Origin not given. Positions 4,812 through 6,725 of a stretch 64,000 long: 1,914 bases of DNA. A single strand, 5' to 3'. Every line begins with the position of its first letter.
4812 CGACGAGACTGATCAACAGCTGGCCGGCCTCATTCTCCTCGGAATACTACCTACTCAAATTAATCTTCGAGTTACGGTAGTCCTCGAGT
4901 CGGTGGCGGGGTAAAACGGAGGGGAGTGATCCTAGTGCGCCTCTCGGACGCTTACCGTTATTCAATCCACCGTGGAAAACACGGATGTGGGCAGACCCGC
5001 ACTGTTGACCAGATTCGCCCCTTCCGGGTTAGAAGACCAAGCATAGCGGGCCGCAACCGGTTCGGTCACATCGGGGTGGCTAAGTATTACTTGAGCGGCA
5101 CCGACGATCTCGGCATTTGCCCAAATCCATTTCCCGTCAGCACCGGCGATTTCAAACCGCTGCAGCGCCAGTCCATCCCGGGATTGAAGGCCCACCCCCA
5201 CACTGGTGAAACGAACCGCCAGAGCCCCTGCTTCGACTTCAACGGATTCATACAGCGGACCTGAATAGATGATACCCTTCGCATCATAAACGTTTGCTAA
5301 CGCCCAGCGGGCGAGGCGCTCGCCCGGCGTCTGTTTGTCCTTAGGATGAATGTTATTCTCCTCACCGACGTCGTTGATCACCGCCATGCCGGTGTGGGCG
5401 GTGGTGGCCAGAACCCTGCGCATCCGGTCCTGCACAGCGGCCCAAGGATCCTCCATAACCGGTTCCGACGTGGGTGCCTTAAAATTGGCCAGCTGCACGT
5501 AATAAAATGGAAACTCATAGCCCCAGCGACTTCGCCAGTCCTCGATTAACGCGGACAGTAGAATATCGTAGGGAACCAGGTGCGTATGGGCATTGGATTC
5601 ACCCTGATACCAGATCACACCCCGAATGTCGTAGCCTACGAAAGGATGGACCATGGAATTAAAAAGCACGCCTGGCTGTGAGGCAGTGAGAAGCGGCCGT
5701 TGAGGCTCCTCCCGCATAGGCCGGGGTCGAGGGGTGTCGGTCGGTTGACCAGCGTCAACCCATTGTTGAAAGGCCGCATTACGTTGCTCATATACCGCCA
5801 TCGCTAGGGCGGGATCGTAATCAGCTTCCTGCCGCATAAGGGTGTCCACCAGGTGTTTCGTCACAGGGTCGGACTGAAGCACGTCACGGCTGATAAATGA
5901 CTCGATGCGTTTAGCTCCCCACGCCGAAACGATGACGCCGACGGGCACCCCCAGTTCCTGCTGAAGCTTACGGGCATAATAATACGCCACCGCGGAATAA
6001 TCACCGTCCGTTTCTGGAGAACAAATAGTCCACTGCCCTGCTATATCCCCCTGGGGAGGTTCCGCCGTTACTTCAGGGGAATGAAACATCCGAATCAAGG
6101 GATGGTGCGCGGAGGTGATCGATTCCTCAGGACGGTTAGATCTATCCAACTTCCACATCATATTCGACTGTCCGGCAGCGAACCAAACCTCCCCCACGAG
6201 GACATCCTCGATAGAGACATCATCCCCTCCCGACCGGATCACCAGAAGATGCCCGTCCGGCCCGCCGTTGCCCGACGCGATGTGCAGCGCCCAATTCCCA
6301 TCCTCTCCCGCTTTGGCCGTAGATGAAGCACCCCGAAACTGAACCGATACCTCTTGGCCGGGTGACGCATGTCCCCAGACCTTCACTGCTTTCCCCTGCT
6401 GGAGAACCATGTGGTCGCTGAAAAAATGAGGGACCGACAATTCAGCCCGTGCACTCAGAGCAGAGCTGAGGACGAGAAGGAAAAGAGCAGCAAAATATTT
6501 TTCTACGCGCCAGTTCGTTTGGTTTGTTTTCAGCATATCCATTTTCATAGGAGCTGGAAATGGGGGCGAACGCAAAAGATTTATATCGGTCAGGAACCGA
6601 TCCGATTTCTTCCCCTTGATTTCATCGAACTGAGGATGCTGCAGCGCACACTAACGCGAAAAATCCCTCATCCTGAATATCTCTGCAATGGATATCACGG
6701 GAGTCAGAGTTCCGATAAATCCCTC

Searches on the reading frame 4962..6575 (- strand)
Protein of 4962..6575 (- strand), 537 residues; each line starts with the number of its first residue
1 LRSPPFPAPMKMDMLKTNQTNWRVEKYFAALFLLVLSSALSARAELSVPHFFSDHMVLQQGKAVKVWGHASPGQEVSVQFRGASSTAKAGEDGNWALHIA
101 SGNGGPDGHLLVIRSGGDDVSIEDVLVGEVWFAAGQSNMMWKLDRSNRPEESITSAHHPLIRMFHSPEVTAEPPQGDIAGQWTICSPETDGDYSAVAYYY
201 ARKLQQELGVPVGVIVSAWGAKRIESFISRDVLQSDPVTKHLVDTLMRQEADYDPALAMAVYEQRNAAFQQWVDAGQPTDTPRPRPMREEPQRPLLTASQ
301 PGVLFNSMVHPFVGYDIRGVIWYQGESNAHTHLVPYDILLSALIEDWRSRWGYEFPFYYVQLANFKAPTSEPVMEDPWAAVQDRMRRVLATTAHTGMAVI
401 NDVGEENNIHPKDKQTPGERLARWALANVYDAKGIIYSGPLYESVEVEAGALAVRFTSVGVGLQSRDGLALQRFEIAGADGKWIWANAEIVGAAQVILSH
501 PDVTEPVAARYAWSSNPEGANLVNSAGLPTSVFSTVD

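Call 45: search_protein_families(library=pfam, proteins=[window:4962-6575:-], max_evalue=0.00001)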
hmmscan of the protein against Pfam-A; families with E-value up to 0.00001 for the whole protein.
window:4962-6575:- (537 aa): 1 family
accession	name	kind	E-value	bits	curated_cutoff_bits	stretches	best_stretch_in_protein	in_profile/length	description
PF03629.24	SASA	-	1.6e-11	44.7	24.8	1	315-376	118-182/226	Carbohydrate esterase, sialic acid-specific acetylesterase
